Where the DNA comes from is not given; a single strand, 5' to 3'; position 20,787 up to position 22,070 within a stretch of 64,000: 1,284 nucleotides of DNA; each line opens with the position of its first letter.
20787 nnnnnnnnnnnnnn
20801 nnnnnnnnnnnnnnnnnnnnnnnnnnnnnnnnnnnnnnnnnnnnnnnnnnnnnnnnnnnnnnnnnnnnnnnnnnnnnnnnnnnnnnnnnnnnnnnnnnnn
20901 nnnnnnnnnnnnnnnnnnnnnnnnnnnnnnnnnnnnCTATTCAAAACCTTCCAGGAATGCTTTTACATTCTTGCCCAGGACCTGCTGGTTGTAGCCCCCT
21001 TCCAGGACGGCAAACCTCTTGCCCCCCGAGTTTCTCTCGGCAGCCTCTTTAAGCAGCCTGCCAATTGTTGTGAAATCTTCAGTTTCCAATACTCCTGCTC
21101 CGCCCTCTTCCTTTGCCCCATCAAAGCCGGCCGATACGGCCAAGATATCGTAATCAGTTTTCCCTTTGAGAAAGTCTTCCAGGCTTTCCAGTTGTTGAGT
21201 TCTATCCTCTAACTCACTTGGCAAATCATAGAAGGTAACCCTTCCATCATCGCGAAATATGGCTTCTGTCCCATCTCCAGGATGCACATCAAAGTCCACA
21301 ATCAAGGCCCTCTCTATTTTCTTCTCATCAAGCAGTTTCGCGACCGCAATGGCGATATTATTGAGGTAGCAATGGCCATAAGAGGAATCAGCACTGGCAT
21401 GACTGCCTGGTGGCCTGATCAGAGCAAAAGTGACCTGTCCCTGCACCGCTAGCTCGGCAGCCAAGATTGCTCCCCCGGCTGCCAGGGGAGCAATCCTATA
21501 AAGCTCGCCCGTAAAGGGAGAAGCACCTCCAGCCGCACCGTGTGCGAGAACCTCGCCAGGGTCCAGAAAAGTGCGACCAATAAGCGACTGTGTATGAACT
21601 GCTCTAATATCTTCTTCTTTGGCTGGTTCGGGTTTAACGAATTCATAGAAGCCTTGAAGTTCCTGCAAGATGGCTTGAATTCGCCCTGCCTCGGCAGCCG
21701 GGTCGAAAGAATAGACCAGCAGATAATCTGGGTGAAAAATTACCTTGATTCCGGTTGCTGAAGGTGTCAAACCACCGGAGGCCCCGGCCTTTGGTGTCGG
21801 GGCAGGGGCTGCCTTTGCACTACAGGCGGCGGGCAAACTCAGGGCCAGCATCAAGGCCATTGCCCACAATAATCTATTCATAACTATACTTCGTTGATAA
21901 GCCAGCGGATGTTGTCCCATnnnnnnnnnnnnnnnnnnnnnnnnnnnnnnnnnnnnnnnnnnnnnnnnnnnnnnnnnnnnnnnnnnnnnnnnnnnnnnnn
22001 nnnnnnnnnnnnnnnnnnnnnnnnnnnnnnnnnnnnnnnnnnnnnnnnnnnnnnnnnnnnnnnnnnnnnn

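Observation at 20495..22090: Two copies of a ~65-bp promoter-plus-upstream-box element drive the cytochrome c pair and the secreted HDAC-like gene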

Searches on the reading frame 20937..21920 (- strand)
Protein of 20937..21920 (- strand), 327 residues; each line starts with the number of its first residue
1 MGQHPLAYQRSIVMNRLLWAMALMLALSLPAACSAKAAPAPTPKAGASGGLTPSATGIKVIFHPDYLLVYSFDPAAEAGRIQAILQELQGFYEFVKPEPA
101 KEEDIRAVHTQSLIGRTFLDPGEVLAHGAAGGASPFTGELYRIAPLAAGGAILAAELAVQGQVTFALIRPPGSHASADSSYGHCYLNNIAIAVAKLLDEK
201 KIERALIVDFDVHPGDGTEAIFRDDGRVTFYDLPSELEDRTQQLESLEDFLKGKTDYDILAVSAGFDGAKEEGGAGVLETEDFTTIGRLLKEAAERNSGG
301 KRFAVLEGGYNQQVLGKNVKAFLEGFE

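Call 10: search_protein_families(library=pfam, proteins=[window:20937-21920:-], max_evalue=0.01)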
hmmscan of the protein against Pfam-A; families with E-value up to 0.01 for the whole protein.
window:20937-21920:- (327 aa): 1 family
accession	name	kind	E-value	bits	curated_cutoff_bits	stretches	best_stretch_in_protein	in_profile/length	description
PF00850.24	Hist_deacetyl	-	2.7e-42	145.6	27.9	2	78-233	5-172/298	Histone deacetylase domain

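Call 14: find_encoding_contigs(protein=window:20937-21920:-, flank=10000, max_places=10)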
Protein window:20937-21920:- (327 aa): 1 contig read that carries it; 1 place shown.
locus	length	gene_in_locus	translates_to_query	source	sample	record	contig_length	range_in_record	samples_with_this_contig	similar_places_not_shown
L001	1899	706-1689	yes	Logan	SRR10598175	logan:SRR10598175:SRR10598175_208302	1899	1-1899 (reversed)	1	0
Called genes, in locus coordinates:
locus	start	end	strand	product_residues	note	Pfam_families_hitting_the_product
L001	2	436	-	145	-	?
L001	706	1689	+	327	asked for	PF00850:Hist_deacetyl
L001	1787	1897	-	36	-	?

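Call 15: find_homologous_proteins(query=window:20937-21881:-)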
Query window:20937-21881:- (314 aa): 2285 proteins with E <= 0.001 among 8000 candidates; the best 120 are listed.
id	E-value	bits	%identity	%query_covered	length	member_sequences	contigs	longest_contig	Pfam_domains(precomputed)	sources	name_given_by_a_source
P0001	5.8e-195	664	100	97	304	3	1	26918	PF00850.25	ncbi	ncbi:MAG: histone deacetylase family protein [Chloroflexota bacterium]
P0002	6.6e-178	608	89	100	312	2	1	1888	PF00850.25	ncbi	-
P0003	1.0e-166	572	87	97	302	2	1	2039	PF00850.25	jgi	-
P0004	4.4e-143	494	76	100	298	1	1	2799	PF00850.25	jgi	jgi:acetoin utilization deacetylase AcuC-like enzyme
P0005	1.6e-125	436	69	100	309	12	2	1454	PF00850.25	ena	-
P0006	3.9e-119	415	64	100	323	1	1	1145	PF00850.25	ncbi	-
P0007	5.6e-100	353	61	88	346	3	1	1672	PF00850.25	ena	-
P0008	7.2e-98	346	57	100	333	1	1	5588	PF00850.25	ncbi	-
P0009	2.0e-96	341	54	100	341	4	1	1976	PF00850.25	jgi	-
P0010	2.9e-93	331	57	100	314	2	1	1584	PF00850.25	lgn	-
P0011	3.8e-93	330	58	95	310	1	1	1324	PF00850.25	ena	-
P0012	6.1e-93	329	60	88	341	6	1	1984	PF00850.25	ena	-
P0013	2.4e-92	328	55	100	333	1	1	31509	PF00850.25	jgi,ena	-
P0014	1.4e-91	325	59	92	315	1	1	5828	PF00850.25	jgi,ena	-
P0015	6.3e-91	323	52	100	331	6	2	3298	PF00850.25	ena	-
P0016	8.4e-91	322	57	100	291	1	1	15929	PF00850.25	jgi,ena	-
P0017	9.0e-91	322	56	100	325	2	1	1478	PF00850.25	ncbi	-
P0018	2.6e-90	321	54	100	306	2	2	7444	PF00850.25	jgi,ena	-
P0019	1.5e-87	312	57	88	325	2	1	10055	PF00850.25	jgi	-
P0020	2.1e-87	311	56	86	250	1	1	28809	PF00850.25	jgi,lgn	jgi:acetoin utilization deacetylase AcuC-like enzyme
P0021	1.7e-86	308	58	88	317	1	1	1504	PF00850.25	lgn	-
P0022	2.3e-86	308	57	92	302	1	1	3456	PF00850.25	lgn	-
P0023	7.4e-86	306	54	97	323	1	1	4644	PF00850.25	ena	-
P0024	9.2e-86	306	55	100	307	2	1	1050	PF00850.25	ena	-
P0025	1.7e-85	305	54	95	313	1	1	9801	PF00850.25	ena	-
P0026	3.3e-85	304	55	100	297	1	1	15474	PF00850.25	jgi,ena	-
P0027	3.3e-85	304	56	86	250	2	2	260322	PF00850.25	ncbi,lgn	ncbi:MAG: histone deacetylase family protein [Candidatus Bathyarchaeota archaeon]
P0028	3.6e-84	301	56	86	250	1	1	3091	PF00850.25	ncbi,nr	ncbi:MAG: histone deacetylase [Candidatus Bathyarchaeota archaeon]|nr:histone deacetylase [Candidatu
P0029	5.7e-84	300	57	86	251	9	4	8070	PF00850.25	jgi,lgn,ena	-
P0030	1.4e-82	295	59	85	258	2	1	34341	PF00850.25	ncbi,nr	ncbi:MAG: histone deacetylase family protein [Chloroflexi bacterium]|nr:histone deacetylase family p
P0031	1.7e-82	295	54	86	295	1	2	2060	PF00850.25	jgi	jgi:acetoin utilization deacetylase AcuC-like enzyme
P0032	3.7e-82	294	54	86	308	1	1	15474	PF00850.25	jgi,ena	-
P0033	6.7e-82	293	54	100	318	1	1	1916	PF00850.25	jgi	-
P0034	2.5e-80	288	58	79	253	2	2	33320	PF00850.25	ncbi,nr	ncbi:MAG: histone deacetylase family protein [Chloroflexi bacterium]|nr:histone deacetylase family p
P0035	1.2e-78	283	50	100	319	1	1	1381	PF00850.25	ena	-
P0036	3.4e-76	274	53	86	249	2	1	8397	PF00850.25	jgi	-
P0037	1.2e-75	273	57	85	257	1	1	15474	PF00850.25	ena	-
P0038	2.2e-75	272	53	86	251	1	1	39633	PF00850.25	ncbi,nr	ncbi:MAG: histone deacetylase family protein [Deltaproteobacteria bacterium]|nr:histone deacetylase 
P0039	2.3e-75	272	53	86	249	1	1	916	PF00850.25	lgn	-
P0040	2.5e-75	272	54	86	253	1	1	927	PF00850.25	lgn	-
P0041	4.0e-75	271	54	86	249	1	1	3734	PF00850.25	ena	-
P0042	6.7e-75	270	53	86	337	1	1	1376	PF00850.25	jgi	-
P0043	7.2e-75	270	52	86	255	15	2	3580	PF00850.25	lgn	-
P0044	9.2e-75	270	53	86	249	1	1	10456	PF00850.25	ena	-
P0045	1.1e-74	269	53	86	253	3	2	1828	PF00850.25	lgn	-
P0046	2.0e-74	269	50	95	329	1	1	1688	PF00850.25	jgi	jgi:acetoin utilization deacetylase AcuC-like enzyme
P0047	3.4e-74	268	52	86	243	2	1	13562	PF00850.25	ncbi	ncbi:histone deacetylase family protein [Geoglobus sp.]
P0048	6.3e-74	267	51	86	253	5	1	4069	PF00850.25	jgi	jgi:acetoin utilization deacetylase AcuC-like enzyme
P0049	8.8e-74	267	52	86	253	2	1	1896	PF00850.25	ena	-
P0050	2.4e-73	265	53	86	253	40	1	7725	PF00850.25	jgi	-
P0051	2.7e-73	265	75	56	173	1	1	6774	PF00850.25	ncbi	-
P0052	2.7e-73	265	54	86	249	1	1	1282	PF00850.25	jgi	jgi:acetoin utilization deacetylase AcuC-like enzyme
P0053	2.8e-73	265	51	86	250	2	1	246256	PF00850.25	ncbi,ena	-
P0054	2.9e-73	265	54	86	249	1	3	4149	PF00850.25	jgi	-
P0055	3.4e-73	265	52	86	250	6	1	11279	PF00850.25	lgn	-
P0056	3.5e-73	265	50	86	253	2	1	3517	PF00850.25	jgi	jgi:acetoin utilization deacetylase AcuC-like enzyme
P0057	4.0e-73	264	52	86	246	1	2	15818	PF00850.25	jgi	-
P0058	4.6e-73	264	52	86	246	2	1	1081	PF00850.25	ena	-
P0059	5.8e-73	264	51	86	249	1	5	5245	PF00850.25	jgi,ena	jgi:acetoin utilization deacetylase AcuC-like enzyme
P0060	6.0e-73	264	52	86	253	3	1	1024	PF00850.25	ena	-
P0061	6.7e-73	264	54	86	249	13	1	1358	PF00850.25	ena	-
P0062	9.0e-73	263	53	86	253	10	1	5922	PF00850.25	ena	-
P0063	9.0e-73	263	51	86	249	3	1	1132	PF00850.25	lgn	-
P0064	9.1e-73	263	51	86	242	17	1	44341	PF00850.25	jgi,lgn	jgi:acetoin utilization deacetylase AcuC-like enzyme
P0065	9.9e-73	263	53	86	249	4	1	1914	PF00850.25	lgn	-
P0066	1.5e-72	263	52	86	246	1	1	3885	PF00850.25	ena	-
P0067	1.5e-72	263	52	86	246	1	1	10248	PF00850.25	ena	-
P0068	1.5e-72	262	50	86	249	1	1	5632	PF00850.25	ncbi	-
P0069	1.7e-72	262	51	86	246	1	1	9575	PF00850.25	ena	-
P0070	1.9e-72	262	50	89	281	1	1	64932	PF00850.25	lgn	-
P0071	1.9e-72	262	53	86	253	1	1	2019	PF00850.25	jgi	jgi:acetoin utilization deacetylase AcuC-like enzyme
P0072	3.0e-72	262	51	86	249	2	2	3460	PF00850.25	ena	-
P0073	3.2e-72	261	51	86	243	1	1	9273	PF00850.25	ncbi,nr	ncbi:MAG: histone deacetylase family protein [Archaeoglobaceae archaeon]|nr:histone deacetylase fami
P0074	4.4e-72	261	50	86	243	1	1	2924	PF00850.25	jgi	-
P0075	4.6e-72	261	54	86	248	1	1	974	PF00850.25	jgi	-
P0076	5.3e-72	261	50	86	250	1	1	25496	PF00850.25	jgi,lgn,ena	-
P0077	5.4e-72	261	50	87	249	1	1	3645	PF00850.25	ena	-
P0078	6.0e-72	261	53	86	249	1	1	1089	PF00850.25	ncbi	-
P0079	7.1e-72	260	54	86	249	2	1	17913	PF00850.25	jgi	-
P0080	7.4e-72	260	53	86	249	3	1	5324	PF00850.25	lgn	-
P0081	1.0e-71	260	51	86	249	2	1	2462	PF00850.25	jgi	-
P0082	1.1e-71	260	53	86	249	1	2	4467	PF00850.25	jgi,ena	-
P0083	1.6e-71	259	53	86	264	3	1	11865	PF00850.25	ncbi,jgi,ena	-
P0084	1.6e-71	259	52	86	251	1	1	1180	PF00850.25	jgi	jgi:acetoin utilization deacetylase AcuC-like enzyme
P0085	1.7e-71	259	53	86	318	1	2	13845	PF00850.25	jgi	jgi:acetoin utilization deacetylase AcuC-like enzyme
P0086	2.9e-71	258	57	78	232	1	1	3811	PF00850.25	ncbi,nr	ncbi:MAG TPA: histone deacetylase family protein, partial [Dehalococcoidia bacterium]|nr:histone dea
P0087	3.0e-71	258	51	86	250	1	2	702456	PF00850.25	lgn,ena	-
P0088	3.2e-71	258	53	86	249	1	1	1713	PF00850.25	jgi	jgi:acetoin utilization deacetylase AcuC-like enzyme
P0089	3.3e-71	258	50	86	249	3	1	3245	PF00850.25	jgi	-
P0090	4.3e-71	258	52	86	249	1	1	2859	PF00850.25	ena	-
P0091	4.7e-71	258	49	86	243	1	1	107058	PF00850.25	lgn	-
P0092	4.7e-71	258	52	86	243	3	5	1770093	PF00850.25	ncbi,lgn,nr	ncbi:histone deacetylase family protein [Geoglobus ahangari]|nr:acetylpolyamine aminohydrolase [Geog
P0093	4.9e-71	258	51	86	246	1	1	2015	PF00850.25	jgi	-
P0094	7.3e-71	257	50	86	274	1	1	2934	PF00850.25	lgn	-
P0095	7.3e-71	257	52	86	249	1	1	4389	PF00850.25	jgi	jgi:acetoin utilization deacetylase AcuC-like enzyme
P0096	7.4e-71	257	52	86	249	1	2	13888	PF00850.25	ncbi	-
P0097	8.7e-71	257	52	86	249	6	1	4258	PF00850.25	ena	-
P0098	9.3e-71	257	51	86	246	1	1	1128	PF00850.25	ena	-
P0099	9.6e-71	257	52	86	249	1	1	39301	PF00850.25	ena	-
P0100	1.3e-70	256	53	86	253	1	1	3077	PF00850.25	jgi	jgi:acetoin utilization deacetylase AcuC-like enzyme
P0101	1.7e-70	256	49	86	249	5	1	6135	PF00850.25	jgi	jgi:acetoin utilization deacetylase AcuC-like enzyme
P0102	1.8e-70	256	52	85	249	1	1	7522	PF00850.25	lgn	-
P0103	1.8e-70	256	52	86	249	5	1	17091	PF00850.25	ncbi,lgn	-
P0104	1.8e-70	256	51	86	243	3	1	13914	PF00850.25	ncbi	ncbi:histone deacetylase family protein [Geoglobus sp.]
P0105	2.3e-70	255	48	86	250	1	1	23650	PF00850.25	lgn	-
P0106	2.6e-70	255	51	86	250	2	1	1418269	PF00850.25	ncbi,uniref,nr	ncbi:MAG: histone deacetylase [Candidatus Odinarchaeum yellowstonii]|uniref:Histone deacetylase n=1 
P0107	2.7e-70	255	53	86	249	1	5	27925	PF00850.25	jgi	jgi:acetoin utilization deacetylase AcuC-like enzyme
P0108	3.2e-70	255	53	86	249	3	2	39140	PF00850.25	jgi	jgi:acetoin utilization deacetylase AcuC-like enzyme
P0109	3.2e-70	255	51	86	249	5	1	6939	PF00850.25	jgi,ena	-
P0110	3.4e-70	255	53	86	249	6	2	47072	PF00850.25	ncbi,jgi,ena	jgi:acetoin utilization deacetylase AcuC-like enzyme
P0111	3.5e-70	255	48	86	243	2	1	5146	PF00850.25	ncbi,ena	-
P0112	3.6e-70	255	52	86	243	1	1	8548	PF00850.25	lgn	-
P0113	3.6e-70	255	51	86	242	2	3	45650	PF00850.25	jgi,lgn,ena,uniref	uniref:Histone deacetylase family protein n=1 Tax=Archaeoglobus fulgidus TaxID=2234 RepID=A0A7J2TKI8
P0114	3.8e-70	255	51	86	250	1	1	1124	PF00850.25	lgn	-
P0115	3.8e-70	255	51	86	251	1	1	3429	PF00850.25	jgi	-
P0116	4.0e-70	255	51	86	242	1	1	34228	PF00850.25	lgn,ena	-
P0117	4.5e-70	254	52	86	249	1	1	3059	PF00850.25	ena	-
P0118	4.7e-70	254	51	86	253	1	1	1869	PF00850.25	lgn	-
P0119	4.8e-70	254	52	85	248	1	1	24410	PF00850.25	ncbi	-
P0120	4.9e-70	254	52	86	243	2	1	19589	PF00850.25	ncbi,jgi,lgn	-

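Call 16: find_encoding_contigs(protein=P0002, flank=10000)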
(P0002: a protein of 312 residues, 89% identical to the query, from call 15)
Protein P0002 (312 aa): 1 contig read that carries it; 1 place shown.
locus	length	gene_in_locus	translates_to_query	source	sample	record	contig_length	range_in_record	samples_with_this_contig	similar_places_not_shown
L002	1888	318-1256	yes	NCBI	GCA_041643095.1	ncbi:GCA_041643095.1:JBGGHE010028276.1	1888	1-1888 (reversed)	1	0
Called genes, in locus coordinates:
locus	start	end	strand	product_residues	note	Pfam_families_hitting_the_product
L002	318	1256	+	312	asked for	PF00850:Hist_deacetyl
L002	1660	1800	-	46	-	-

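Call 17: find_encoding_contigs(protein=P0003, flank=10000)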
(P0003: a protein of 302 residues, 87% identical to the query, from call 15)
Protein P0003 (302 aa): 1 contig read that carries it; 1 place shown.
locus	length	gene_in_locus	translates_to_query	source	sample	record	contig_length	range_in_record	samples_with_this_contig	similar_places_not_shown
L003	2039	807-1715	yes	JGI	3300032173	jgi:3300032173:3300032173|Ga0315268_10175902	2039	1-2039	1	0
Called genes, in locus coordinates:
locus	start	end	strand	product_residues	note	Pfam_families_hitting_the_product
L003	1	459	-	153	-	?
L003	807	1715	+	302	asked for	PF00850:Hist_deacetyl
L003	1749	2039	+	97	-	?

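Call 18: find_encoding_contigs(protein=P0004, flank=10000)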
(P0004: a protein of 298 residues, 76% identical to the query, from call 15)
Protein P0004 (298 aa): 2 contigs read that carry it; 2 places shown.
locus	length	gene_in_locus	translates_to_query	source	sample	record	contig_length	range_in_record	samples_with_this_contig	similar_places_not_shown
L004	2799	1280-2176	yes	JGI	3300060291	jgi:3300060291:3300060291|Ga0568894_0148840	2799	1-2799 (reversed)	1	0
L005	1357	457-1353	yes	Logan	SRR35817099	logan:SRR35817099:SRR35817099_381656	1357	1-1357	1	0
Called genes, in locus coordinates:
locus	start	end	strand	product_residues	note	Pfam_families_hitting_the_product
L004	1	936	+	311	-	?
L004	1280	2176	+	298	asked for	PF00850:Hist_deacetyl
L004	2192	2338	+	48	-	-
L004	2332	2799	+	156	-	?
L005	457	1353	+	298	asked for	PF00850:Hist_deacetyl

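Call 19: find_encoding_contigs(protein=P0001, flank=10000)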
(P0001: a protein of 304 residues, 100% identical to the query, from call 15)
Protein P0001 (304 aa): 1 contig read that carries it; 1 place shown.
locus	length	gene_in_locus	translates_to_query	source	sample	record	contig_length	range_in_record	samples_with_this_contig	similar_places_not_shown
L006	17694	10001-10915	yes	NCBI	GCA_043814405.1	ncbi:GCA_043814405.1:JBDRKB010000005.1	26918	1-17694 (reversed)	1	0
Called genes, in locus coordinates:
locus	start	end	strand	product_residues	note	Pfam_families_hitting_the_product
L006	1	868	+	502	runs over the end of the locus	PF02789:Peptidase_M17_N, PF00883:Peptidase_M17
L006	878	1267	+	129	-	PF12773:DZR, PF13248:Zn_ribbon_3 (faint), PF13240:Zn_Ribbon_1 (weak), PF05154:TM2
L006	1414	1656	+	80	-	PF13459:Fer4_15, PF13370:Fer4_13 (weak)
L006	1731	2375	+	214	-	PF13483:Lactamase_B_3, PF12706:Lactamase_B_2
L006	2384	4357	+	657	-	PF14691:Fer4_20, PF01266:DAO (weak), PF07992:Pyr_redox_2, PF13450:NAD_binding_8, PF13738:Pyr_redox_3, PF13237:Fer4_10 (weak), PF14697:Fer4_21 (weak), PF02662:FlpD, +10 more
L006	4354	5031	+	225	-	PF12225:DUF5981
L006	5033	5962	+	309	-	PF02219:MTHFR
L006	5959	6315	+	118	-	PF04892:VanZ-LLP1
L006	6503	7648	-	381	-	PF06739:SBBP (weak), PF06977:SdiA-regulated (faint), PF01436:NHL (faint), PF06739:SBBP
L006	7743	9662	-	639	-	-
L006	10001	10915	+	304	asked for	PF00850:Hist_deacetyl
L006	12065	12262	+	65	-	-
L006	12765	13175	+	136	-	PF00376:MerR (weak), PF13411:MerR_1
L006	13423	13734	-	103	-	-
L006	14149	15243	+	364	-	PF02463:SMC_N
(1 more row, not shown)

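Call 28: find_encoding_contigs(protein=P0005, flank=10000)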
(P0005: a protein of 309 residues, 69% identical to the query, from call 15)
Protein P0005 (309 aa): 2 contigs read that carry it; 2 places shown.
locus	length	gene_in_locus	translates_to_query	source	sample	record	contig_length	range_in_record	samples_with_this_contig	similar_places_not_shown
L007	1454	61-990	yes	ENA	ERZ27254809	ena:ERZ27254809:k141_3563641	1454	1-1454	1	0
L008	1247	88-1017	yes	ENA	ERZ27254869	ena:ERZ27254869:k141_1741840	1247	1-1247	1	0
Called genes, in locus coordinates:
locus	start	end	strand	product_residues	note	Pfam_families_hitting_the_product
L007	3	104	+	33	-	?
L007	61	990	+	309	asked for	PF00850:Hist_deacetyl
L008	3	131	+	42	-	?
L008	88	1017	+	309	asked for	PF00850:Hist_deacetyl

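Call 29: find_encoding_contigs(protein=P0008, flank=10000)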
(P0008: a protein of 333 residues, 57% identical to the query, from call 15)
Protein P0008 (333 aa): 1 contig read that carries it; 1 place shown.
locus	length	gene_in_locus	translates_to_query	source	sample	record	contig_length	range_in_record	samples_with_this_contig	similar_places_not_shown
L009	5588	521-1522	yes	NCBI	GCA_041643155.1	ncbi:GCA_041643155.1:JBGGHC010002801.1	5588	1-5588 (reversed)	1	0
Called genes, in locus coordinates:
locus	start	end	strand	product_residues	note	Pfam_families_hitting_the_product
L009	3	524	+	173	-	?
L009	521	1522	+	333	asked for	PF00850:Hist_deacetyl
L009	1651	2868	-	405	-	PF09699:Paired_CXXCH_1 (faint), PF14522:Cytochrome_C7 (faint), PF14537:Cytochrom_c3_2 (faint), PF22113:Mtrc-MtrF_II-IV_dom (faint), PF13435:Cytochrome_C554 (weak), PF13447:Multi-haem_cyto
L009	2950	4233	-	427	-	PF00709:Adenylsucc_synt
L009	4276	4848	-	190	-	PF01066:CDP-OH_P_transf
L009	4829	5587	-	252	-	?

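Call 30: find_encoding_contigs(protein=P0006, flank=10000)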
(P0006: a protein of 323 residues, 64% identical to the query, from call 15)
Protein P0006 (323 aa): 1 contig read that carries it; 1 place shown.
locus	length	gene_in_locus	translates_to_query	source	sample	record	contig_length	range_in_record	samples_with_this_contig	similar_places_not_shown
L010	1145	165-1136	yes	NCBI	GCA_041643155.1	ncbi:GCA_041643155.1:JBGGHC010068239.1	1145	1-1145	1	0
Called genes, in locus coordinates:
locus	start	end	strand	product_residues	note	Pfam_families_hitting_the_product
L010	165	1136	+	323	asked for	PF00850:Hist_deacetyl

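Call 42: search_protein_families(library=ncbifam, proteins=[window:20937-21881:-], max_evalue=0.01)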
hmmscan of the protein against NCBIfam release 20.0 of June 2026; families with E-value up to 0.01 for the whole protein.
window:20937-21881:- (314 aa): 0 families
